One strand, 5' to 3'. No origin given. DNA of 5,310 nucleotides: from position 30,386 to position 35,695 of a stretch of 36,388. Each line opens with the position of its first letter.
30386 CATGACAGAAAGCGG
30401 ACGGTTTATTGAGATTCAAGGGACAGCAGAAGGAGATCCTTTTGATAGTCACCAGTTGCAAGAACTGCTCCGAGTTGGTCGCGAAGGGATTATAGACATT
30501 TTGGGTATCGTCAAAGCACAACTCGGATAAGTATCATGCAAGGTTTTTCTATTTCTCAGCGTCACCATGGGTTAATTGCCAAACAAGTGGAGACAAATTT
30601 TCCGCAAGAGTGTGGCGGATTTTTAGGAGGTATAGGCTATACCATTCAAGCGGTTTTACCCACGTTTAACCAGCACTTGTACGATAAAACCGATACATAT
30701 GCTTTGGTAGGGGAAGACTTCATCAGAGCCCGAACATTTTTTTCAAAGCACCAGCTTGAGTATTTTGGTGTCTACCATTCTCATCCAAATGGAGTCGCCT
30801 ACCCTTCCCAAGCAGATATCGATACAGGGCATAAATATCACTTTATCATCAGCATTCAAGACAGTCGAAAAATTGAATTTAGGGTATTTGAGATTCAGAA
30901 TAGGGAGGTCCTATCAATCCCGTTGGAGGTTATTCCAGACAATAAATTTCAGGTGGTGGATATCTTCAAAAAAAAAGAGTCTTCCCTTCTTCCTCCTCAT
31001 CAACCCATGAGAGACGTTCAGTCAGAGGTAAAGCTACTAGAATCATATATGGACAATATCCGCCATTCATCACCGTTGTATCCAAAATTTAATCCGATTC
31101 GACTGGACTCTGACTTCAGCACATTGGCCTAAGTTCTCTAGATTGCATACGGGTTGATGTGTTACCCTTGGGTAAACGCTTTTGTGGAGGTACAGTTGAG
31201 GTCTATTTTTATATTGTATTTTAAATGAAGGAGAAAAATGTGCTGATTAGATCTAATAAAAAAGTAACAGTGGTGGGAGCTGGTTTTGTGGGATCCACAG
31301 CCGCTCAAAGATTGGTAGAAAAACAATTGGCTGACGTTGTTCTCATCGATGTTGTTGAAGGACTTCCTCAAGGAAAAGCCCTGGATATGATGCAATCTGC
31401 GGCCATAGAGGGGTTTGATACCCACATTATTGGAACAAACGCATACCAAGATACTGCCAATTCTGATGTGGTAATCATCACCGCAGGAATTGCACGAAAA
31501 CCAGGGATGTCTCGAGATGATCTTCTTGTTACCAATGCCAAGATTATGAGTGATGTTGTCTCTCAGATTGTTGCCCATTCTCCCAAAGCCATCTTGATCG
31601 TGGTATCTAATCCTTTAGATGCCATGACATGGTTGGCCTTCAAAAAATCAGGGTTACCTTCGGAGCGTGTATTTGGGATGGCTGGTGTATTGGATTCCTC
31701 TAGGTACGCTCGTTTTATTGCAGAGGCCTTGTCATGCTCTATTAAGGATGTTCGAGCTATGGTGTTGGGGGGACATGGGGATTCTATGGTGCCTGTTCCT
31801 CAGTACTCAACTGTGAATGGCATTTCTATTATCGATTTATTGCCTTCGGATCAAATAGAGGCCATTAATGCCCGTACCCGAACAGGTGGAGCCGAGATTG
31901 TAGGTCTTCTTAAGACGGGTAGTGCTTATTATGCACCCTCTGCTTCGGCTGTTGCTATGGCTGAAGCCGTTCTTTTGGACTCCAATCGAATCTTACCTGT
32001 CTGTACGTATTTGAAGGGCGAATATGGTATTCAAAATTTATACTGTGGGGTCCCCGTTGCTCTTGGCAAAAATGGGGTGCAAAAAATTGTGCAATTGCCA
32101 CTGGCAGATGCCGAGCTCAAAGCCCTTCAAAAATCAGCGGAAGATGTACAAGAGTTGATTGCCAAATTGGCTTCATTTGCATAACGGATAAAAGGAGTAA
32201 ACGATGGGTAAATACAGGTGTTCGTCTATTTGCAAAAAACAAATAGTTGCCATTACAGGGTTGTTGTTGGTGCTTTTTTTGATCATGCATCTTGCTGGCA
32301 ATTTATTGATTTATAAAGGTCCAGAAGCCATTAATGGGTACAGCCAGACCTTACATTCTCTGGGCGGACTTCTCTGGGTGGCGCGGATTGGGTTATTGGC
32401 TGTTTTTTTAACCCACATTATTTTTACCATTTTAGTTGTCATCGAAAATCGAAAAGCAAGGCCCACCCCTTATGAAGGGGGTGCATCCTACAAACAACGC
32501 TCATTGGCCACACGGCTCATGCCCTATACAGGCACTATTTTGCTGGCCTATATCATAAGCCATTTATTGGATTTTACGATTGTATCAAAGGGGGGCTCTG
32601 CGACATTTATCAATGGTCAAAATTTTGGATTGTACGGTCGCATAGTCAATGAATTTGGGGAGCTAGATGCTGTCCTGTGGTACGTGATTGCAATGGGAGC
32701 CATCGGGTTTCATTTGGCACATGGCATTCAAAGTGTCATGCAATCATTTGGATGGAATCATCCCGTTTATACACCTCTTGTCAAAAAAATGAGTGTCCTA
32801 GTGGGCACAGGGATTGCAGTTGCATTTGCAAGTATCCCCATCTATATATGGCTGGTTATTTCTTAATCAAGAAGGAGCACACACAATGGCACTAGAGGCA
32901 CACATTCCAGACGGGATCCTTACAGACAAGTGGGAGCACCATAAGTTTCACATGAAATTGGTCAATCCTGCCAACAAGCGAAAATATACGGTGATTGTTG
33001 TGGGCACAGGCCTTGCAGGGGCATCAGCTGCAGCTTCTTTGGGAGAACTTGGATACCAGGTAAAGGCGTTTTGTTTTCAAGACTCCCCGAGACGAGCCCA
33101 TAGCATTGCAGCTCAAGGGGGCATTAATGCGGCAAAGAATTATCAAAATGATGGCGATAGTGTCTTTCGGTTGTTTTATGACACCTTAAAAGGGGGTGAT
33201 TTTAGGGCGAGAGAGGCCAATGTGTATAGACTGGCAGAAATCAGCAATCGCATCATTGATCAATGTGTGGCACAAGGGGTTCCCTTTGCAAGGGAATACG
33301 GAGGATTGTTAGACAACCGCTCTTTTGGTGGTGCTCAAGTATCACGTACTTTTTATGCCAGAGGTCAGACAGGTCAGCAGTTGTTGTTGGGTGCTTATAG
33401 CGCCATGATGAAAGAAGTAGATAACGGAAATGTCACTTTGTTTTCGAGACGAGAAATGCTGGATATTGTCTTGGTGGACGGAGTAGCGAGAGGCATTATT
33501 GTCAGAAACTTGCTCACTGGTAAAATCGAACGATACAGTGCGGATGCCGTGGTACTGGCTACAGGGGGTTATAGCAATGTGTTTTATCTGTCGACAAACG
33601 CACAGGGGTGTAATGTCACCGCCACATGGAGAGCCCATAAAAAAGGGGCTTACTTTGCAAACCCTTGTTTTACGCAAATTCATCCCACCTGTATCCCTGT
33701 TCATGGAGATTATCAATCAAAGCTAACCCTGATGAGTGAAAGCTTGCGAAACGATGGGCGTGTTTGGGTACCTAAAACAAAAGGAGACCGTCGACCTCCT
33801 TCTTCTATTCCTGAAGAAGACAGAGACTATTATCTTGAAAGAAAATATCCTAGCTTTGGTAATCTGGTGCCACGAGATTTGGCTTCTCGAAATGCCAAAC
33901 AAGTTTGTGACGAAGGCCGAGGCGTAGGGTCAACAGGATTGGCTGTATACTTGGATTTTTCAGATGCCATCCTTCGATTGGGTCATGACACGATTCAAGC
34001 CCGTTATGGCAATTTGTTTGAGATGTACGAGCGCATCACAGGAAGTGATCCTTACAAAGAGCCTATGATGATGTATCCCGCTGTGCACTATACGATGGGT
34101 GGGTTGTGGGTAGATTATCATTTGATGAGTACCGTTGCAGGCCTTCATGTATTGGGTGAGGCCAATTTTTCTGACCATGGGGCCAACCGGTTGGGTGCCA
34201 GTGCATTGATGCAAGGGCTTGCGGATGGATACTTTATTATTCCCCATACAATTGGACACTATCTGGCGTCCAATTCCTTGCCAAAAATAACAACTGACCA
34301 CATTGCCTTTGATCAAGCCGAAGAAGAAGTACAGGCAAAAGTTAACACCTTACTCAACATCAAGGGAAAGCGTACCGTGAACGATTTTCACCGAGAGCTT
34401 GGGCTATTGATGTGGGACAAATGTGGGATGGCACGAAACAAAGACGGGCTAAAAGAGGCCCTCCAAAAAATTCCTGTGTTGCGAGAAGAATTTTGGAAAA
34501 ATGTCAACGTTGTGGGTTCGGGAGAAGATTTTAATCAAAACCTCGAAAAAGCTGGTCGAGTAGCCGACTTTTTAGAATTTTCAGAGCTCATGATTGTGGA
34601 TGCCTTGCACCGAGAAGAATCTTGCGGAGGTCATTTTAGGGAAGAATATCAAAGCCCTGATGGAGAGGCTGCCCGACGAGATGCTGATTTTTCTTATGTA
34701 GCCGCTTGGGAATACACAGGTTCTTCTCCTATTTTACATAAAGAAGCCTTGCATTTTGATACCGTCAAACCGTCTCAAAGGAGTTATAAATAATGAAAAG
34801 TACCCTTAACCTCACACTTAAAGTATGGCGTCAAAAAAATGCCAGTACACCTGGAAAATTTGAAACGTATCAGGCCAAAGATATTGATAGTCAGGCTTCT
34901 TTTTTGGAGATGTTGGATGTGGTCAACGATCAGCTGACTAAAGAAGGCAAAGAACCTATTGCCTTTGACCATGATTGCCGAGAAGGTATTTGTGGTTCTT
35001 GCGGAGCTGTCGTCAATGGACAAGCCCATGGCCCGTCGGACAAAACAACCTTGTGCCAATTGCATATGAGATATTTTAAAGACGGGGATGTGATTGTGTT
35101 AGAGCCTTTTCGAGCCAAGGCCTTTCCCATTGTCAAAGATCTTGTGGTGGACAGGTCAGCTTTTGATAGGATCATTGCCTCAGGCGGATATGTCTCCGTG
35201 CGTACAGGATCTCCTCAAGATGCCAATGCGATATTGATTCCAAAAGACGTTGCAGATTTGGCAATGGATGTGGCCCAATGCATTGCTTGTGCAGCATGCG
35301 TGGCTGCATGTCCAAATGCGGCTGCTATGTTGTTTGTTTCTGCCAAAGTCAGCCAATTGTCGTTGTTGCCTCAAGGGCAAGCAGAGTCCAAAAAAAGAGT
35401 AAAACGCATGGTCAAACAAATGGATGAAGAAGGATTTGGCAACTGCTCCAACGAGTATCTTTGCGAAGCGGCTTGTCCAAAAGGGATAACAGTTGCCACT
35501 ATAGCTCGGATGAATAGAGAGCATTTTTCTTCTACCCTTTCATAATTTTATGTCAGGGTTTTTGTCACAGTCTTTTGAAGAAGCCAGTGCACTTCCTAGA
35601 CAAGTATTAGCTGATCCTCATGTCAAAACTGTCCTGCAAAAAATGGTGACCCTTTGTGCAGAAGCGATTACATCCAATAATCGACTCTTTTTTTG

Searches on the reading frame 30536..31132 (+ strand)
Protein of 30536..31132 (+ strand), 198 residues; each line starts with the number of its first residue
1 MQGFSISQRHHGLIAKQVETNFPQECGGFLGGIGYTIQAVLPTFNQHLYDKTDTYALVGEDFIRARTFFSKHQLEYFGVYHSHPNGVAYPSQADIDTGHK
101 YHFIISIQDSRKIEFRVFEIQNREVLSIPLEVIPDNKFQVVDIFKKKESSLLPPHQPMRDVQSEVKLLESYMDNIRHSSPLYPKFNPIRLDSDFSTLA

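Call 21: search_protein_families(library=pfam, proteins=[window:30536-31132:+], max_evalue=0.01)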
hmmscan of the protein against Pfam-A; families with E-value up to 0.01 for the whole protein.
window:30536-31132:+ (198 aa): 2 families
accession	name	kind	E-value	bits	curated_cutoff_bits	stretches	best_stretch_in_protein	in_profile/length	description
PF14464.11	Prok-JAB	-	6.6e-13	49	25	1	8-108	2-103/114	Prokaryotic homologs of the JAB domain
PF01398.27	JAB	-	0.0077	16.5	22.5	0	65-102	74-112/117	JAB1/Mov34/MPN/PAD-1 ubiquitin protease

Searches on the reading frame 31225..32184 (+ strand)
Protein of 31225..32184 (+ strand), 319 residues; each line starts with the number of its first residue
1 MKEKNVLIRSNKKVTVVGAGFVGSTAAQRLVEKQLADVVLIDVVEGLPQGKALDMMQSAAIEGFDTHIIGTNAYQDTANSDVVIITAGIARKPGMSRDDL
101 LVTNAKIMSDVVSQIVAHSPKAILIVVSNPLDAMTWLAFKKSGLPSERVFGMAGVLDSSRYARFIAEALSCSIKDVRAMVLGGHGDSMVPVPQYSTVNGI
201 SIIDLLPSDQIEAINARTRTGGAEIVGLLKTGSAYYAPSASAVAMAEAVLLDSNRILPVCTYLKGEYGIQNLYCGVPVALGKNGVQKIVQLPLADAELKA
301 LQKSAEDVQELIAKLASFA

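Call 21: search_protein_families(library=pfam, proteins=[window:31225-32184:+], max_evalue=0.01)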
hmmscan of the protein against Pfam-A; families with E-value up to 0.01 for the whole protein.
window:31225-32184:+ (319 aa): 6 families
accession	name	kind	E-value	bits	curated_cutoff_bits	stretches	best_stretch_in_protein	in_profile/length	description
PF00056.29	Ldh_1_N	-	1.1e-41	142.6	27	1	13-151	2-141/141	lactate/malate dehydrogenase, NAD binding domain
PF02866.23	Ldh_1_C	-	2.7e-29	102.8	22.6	1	156-318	3-173/174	lactate/malate dehydrogenase, alpha/beta C-terminal domain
PF01266.30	DAO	-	0.0016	18.5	27.9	1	13-42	1-29/353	FAD dependent oxidoreductase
PF13450.12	NAD_binding_8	-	0.0023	18.6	21.9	1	16-42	1-26/68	NAD(P)-binding Rossmann-like domain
PF01488.26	Shikimate_DH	-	0.0052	17.3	24.3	0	10-41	11-42/138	Shikimate / quinate 5-dehydrogenase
PF03721.20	UDPG_MGDP_dh_N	-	0.0068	16.4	27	0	12-93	1-90/187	UDP-glucose/GDP-mannose dehydrogenase family, NAD binding domain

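Call 82: search_protein_families(library=ncbifam, proteins=[window:31225-32184:+], max_evalue=0.001)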
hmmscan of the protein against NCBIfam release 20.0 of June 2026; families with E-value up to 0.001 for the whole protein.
window:31225-32184:+ (319 aa): 13 families
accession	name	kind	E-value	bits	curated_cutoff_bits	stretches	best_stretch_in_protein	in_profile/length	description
TIGR01763.1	MalateDH_bact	equivalog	5.9e-137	455.9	351.85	1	12-312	2-302/305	malate dehydrogenase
NF004863.0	PRK06223.1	subfamily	2.4e-133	444.1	283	1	11-317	3-309/313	malate dehydrogenase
NF000824.0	PRK00066.1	subfamily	4.8e-76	256.1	339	1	9-315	4-314/316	L-lactate dehydrogenase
TIGR01771.1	L-LDH-NAD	equivalog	1.5e-73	247.7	303.55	1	16-309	1-298/299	L-lactate dehydrogenase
NF041314.1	Malate_DH_Halo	equivalog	3.8e-52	177.4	550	1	13-314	3-302/304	malate dehydrogenase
TIGR01772.1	MDH_euk_gproteo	equivalog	2.2e-35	122.4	273.05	1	13-318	1-310/313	malate dehydrogenase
TIGR01759.1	MalateDH-SF1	subfamily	5.2e-22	78.3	345.65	1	50-310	49-322/327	malate dehydrogenase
NF003916.0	PRK05442.1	equivalog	8.2e-21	74.3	271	1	58-310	60-318/328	malate dehydrogenase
TIGR01758.1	MDH_euk_cyt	equivalog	3.7e-15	56.2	470.4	1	52-310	49-317/324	malate dehydrogenase, NAD-dependent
TIGR01756.1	LDH_protist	equivalog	1.6e-11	43.9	486.25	1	40-190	20-173/313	lactate dehydrogenase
TIGR01757.1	Malate-DH_plant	equivalog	1.1e-05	24.3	598.3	1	68-206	109-249/387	malate dehydrogenase, NADP-dependent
TIGR02197.1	heptose_epim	equivalog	0.0008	18.7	274.6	0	18-118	6-105/316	ADP-glyceromanno-heptose 6-epimerase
TIGR03026.1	NDP-sugDHase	subfamily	0.00096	18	189.8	0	12-127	1-119/413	nucleotide sugar dehydrogenase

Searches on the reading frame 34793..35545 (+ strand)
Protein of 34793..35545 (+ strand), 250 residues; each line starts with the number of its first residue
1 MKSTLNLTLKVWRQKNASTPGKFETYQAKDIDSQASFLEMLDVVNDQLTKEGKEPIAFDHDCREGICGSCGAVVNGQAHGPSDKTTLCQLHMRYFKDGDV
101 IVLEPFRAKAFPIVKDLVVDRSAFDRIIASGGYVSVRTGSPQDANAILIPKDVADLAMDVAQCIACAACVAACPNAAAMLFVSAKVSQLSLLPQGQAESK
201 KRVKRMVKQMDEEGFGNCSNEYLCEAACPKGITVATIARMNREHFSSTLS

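Call 21: search_protein_families(library=pfam, proteins=[window:34793-35545:+], max_evalue=0.01)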
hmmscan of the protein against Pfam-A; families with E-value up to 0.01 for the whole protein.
window:34793-35545:+ (250 aa): 12 families
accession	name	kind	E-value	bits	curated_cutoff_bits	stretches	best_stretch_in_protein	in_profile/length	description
PF13085.11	Fer2_3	-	1.1e-23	83.7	27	1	8-124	1-105/107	2Fe-2S iron-sulfur cluster binding domain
PF12838.12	Fer4_7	-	1.4e-07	32.3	27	1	162-232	1-52/52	4Fe-4S dicluster domain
PF13183.11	Fer4_8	-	1.6e-07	32.2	27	1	160-232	2-68/68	4Fe-4S dicluster domain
PF13237.11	Fer4_10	-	1.9e-06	28.1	25.5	1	159-229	5-53/53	4Fe-4S dicluster domain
PF13187.11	Fer4_9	-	2.4e-06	27.9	27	1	156-176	34-50/52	4Fe-4S dicluster domain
PF13484.11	Fer4_16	-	0.0011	20.1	30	1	162-230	1-65/66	4Fe-4S double cluster binding domain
PF13534.11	Fer4_17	-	0.0011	19.9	22.2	1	162-232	1-60/61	4Fe-4S dicluster domain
PF13746.11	Fer4_18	-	0.0011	19.6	27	0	157-175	55-73/114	4Fe-4S dicluster domain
PF14453.12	ThiS-like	-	0.002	18.6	26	1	73-109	4-40/57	ThiS-like ubiquitin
PF00111.32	Fer2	-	0.002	18.5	21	1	54-82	27-54/77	2Fe-2S iron-sulfur cluster binding domain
PF12797.12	Fer4_2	-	0.0033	17.7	24.5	1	157-174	4-21/22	4Fe-4S binding domain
PF14697.11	Fer4_21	-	0.0044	17.6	35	1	159-176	4-21/59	4Fe-4S dicluster domain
